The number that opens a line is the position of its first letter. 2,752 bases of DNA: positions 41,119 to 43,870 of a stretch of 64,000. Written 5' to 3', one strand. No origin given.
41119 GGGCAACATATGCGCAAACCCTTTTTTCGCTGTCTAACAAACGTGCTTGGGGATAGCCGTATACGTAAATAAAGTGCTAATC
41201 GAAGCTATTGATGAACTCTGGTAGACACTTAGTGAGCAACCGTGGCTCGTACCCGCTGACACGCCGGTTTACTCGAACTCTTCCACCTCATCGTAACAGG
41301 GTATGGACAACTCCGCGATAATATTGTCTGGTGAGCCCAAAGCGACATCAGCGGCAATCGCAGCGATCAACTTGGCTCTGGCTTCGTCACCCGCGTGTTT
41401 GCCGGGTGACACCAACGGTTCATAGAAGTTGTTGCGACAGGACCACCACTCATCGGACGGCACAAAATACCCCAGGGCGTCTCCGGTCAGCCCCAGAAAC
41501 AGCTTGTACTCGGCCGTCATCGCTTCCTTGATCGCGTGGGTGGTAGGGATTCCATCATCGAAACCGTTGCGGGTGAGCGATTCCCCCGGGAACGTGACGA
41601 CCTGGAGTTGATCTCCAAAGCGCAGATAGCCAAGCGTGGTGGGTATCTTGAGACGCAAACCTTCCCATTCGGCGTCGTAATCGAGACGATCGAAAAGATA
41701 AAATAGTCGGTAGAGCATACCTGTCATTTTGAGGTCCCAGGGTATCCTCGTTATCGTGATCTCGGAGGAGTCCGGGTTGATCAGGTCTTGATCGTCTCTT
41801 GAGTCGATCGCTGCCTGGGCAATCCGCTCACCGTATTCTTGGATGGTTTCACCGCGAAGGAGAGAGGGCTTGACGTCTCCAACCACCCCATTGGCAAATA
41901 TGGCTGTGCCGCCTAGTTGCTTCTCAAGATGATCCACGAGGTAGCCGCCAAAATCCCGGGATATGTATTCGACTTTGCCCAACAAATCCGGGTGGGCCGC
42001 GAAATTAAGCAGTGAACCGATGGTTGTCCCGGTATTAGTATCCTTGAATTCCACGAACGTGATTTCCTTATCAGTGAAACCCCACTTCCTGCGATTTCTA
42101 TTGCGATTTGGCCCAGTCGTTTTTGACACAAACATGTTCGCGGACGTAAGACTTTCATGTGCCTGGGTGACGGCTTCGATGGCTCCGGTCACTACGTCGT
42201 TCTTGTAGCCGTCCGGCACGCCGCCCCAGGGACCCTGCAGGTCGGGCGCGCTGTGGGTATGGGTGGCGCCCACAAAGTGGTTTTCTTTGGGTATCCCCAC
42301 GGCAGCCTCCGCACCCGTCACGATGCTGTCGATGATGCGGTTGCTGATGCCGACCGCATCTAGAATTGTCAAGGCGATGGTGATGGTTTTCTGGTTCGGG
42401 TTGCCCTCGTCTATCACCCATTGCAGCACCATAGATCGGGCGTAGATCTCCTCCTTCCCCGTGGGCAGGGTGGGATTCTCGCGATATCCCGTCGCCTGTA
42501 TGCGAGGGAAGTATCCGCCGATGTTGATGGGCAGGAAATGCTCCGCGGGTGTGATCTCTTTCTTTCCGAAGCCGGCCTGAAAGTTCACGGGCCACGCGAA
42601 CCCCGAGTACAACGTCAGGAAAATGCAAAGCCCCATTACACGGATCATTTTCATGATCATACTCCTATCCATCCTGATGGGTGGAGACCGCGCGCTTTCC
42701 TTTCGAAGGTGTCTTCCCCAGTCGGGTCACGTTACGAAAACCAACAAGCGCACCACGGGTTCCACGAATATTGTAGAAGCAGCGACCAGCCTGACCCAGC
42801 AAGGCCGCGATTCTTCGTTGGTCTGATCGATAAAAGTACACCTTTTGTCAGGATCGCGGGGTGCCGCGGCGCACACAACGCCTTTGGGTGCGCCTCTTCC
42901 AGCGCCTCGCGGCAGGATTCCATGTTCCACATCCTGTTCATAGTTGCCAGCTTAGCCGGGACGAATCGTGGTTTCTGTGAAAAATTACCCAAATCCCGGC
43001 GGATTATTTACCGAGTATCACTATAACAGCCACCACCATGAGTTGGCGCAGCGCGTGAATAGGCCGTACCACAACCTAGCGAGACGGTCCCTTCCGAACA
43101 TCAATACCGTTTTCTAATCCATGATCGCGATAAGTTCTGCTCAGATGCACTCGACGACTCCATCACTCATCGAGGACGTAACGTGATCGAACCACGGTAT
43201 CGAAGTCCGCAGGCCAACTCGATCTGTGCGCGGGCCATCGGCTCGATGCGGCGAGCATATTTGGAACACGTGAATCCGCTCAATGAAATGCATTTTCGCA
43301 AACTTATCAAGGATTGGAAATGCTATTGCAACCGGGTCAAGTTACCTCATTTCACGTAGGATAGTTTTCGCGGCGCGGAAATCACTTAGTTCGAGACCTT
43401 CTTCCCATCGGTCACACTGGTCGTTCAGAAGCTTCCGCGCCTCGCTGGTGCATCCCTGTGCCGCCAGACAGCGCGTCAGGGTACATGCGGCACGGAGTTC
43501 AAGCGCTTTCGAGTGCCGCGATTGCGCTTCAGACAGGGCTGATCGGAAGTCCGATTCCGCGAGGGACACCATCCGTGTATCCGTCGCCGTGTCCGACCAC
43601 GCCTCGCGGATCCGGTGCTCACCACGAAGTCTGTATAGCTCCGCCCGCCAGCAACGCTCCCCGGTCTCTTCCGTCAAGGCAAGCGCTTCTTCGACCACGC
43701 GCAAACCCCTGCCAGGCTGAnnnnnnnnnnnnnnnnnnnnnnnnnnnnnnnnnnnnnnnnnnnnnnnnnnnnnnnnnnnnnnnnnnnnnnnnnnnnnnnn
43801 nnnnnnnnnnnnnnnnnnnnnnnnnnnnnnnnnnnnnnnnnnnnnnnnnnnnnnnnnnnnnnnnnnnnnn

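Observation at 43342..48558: Two-gene cargo: SAM-domain/cyclase/STAND/TPR giant protein plus a B12 radical SAM enzyme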

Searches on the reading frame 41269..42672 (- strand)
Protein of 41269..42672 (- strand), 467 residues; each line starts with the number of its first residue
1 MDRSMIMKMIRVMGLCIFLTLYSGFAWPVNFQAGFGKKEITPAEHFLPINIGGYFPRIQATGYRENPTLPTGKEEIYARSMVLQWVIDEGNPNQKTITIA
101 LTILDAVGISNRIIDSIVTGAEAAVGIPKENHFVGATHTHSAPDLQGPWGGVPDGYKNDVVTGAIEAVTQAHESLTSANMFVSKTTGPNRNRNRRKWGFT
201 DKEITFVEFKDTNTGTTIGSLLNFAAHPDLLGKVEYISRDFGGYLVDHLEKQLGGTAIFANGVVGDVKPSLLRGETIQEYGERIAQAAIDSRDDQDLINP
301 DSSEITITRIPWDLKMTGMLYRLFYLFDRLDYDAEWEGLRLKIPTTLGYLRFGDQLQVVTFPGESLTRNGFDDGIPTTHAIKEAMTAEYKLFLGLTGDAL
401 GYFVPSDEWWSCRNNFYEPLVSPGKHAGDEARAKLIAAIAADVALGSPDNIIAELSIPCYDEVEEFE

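Call 5: search_protein_families(library=pfam, proteins=[window:41269-42672:-], max_evalue=0.01)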
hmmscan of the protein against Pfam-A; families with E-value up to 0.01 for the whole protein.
window:41269-42672:- (467 aa): 1 family
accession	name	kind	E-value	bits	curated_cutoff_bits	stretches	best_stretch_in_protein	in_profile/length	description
PF04734.18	Ceramidase_alk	-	7e-11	41.9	32.1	1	59-272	18-259/509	Neutral/alkaline non-lysosomal ceramidase, N-terminal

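Call 6: search_protein_families(library=ncbifam, proteins=[window:41269-42672:-], max_evalue=0.001)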
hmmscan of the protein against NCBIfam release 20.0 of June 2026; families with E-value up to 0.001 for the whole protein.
window:41269-42672:- (467 aa): 0 families

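Call 7: search_protein_families(library=padloc, proteins=[window:41269-42672:-], max_evalue=0.001)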
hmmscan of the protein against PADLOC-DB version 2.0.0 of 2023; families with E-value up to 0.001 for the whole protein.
window:41269-42672:- (467 aa): 0 families

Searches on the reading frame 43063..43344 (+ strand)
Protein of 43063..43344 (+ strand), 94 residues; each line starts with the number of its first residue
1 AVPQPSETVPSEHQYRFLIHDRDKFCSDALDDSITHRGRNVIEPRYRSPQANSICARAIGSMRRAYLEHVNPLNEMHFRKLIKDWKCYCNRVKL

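Call 48: search_protein_families(library=pfam, proteins=[window:43063-43344:+], max_evalue=10)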
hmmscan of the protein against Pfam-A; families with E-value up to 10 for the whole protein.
seq(94 aa): 1 family
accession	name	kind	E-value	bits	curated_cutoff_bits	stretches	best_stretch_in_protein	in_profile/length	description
PF13683.12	rve_3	-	0.07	13.3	26.5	1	47-91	11-55/67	Integrase core domain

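Call 50: search_dna_similar(query=window:43063-43344:+, collection=plasmids, mode=protein, max_evalue=0.01, max_rows=10)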
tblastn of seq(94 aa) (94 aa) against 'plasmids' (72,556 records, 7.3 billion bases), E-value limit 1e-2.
Records with a match: 30; places in all: 55; records where one place covers at least 80% of the query: 10.
Best place of each record, by identity: <60% 30.
By first word of the organism name: Streptomyces 24; Bradyrhizobium 3; Methylocystis 2; Paraburkholderia 1.
By predicted mobility (MOB-suite, as given by PLSDB): non-mobilizable 14; mobilizable 12; conjugative 4.
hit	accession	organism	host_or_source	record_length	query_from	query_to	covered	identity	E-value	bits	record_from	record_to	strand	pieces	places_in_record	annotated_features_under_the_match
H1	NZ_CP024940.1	Paraburkholderia hospita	soil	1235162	15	91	82%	41.6%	2e-13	71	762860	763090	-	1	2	record has no annotation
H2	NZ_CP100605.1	Bradyrhizobium sp. Ash2021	-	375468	4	93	96%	35.5%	2e-6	50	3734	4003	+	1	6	integrase core domain-containing protein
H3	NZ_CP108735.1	Streptomyces sp. NBC_00984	-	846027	16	90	80%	40.0%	1e-8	57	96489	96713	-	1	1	none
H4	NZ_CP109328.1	Streptomyces sp. NBC_01591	-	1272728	16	90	80%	40.0%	1e-7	54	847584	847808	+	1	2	none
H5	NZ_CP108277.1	Streptomyces atratus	-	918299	16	90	80%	38.7%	4e-8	56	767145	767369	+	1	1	hypothetical protein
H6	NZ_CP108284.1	Streptomyces atratus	-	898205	16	90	80%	38.7%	4e-8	56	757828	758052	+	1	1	hypothetical protein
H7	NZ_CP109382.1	Streptomyces atratus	-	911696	16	90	80%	38.7%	4e-8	56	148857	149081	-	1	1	hypothetical protein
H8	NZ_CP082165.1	Bradyrhizobium sp. 186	Acmispon strigosus,cell culture,root ...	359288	4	93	96%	32.2%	4e-6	50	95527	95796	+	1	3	integrase core domain-containing protein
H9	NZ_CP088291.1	Bradyrhizobium septentrionale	Glycine max cv. AC Glengarry,Cell ...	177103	4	93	96%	30.4%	2e-4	45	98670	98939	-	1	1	integrase core domain-containing protein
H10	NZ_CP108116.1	Streptomyces sp. NBC_00212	-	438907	16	91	81%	34.2%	6e-7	52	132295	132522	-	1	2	none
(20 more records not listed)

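Call 52: get_annotated_region(hit=H2, flank=2500)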
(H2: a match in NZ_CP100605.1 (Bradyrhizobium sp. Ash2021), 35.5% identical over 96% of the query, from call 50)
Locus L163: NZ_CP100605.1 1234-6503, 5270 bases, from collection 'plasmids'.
description: Bradyrhizobium sp. Ash2021 plasmid p_unamed, complete sequence
organism: Bradyrhizobium sp. Ash2021 (NCBI taxid 2954771)
taxonomy: Bacteria; Pseudomonadota; Alphaproteobacteria; Hyphomicrobiales; Nitrobacteraceae; Bradyrhizobium; Bradyrhizobium sp. Ash2021
host: -; source: -; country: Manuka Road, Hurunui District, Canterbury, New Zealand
typing (MOB-suite, as given by PLSDB): conjugative; relaxase MOBP; mating-pair formation MPF_T
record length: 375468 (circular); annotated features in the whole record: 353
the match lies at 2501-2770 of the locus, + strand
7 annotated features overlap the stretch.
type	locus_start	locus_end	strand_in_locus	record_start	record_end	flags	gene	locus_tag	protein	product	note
CDS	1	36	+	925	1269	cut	-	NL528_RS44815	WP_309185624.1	hypothetical protein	-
CDS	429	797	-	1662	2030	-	-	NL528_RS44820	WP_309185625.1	hypothetical protein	-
CDS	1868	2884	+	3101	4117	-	-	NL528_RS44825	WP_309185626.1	integrase core domain-containing protein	GO:0015074 - DNA integration [Evidence IEA]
CDS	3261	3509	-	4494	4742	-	-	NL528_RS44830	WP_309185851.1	plasmid stabilization protein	-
CDS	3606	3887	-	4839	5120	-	-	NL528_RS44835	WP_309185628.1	XRE family transcriptional regulator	-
CDS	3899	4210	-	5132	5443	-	-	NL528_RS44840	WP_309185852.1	type II toxin-antitoxin system RelE/ParE family toxin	-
CDS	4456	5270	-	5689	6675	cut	-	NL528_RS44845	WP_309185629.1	type IV secretion system protein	-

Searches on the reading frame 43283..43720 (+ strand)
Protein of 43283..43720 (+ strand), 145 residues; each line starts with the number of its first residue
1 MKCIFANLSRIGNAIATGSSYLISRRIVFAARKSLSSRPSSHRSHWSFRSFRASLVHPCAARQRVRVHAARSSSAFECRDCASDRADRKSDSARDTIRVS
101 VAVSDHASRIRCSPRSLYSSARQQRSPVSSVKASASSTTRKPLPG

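Call 45: search_protein_families(library=ncbifam, proteins=[window:43283-43720:+], max_evalue=1)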
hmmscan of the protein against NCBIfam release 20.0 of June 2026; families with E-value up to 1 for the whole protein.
window:43283-43720:+ (145 aa): 0 families
